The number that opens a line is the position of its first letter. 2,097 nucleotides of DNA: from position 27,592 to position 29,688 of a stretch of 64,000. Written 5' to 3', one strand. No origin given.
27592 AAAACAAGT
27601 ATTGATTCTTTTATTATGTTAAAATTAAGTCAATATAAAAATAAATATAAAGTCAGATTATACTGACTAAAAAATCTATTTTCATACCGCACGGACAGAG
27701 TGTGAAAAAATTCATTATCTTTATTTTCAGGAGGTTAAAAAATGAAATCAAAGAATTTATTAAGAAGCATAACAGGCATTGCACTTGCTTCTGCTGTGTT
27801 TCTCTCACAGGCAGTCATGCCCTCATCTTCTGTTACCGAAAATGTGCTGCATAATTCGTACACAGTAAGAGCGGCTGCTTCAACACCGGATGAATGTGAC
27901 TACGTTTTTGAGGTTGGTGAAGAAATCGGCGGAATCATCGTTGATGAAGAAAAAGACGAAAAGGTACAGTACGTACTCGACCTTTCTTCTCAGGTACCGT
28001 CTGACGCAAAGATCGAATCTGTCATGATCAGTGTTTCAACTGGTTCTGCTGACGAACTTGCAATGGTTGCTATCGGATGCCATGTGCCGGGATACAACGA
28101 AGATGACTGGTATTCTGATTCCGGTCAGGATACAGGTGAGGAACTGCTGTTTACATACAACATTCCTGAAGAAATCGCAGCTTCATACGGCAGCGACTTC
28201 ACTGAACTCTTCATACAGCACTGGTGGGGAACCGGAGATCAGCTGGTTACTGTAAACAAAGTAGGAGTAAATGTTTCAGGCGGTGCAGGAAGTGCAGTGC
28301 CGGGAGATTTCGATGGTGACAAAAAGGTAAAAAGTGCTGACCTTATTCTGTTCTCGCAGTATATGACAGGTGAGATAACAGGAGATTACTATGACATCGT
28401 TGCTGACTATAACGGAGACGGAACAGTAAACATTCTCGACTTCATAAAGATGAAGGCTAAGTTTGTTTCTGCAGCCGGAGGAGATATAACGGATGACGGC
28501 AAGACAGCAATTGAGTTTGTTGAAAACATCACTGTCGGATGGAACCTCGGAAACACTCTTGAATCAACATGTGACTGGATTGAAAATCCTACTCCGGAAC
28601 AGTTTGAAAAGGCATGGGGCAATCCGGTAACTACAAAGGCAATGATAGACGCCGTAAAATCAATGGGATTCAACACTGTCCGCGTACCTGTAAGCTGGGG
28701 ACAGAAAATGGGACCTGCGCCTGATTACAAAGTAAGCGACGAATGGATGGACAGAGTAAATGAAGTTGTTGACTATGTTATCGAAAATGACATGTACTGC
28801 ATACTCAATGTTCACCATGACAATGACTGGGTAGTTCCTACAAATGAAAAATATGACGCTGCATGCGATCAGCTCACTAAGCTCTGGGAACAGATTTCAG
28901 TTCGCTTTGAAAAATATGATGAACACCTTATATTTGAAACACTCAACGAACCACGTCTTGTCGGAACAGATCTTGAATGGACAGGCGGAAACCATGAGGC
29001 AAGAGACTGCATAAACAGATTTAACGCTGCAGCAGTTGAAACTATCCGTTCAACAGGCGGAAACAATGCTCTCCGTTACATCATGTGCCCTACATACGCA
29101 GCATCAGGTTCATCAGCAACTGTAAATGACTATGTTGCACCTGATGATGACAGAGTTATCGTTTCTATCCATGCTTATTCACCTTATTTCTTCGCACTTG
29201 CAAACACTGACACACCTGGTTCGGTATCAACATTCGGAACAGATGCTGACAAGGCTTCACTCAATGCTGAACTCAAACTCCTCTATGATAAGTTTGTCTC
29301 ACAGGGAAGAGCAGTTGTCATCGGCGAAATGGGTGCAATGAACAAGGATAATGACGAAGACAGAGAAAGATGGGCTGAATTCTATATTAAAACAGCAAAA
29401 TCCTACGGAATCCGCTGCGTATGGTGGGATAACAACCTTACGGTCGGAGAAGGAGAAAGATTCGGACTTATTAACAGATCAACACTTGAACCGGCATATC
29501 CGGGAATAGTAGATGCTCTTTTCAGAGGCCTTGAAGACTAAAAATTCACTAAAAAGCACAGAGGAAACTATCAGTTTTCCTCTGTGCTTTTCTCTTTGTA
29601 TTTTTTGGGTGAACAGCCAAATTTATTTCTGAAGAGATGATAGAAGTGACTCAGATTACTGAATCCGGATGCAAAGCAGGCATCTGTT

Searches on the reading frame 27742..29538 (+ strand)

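Call 77: search_protein_families(library=pfam, proteins=[window:27742-29538:+], max_evalue=0.00001)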
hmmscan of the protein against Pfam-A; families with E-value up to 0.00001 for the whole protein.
window:27742-29538:+ (599 aa): 2 families
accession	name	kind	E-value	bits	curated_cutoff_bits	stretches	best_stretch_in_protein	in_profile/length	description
PF00150.24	Cellulase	-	8.2e-75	252.2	23.5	1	286-565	11-269/272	Cellulase (glycosyl hydrolase family 5)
PF00404.24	Dockerin_1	-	2.1e-08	34.6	22.9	1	187-240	1-55/57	Dockerin type I domain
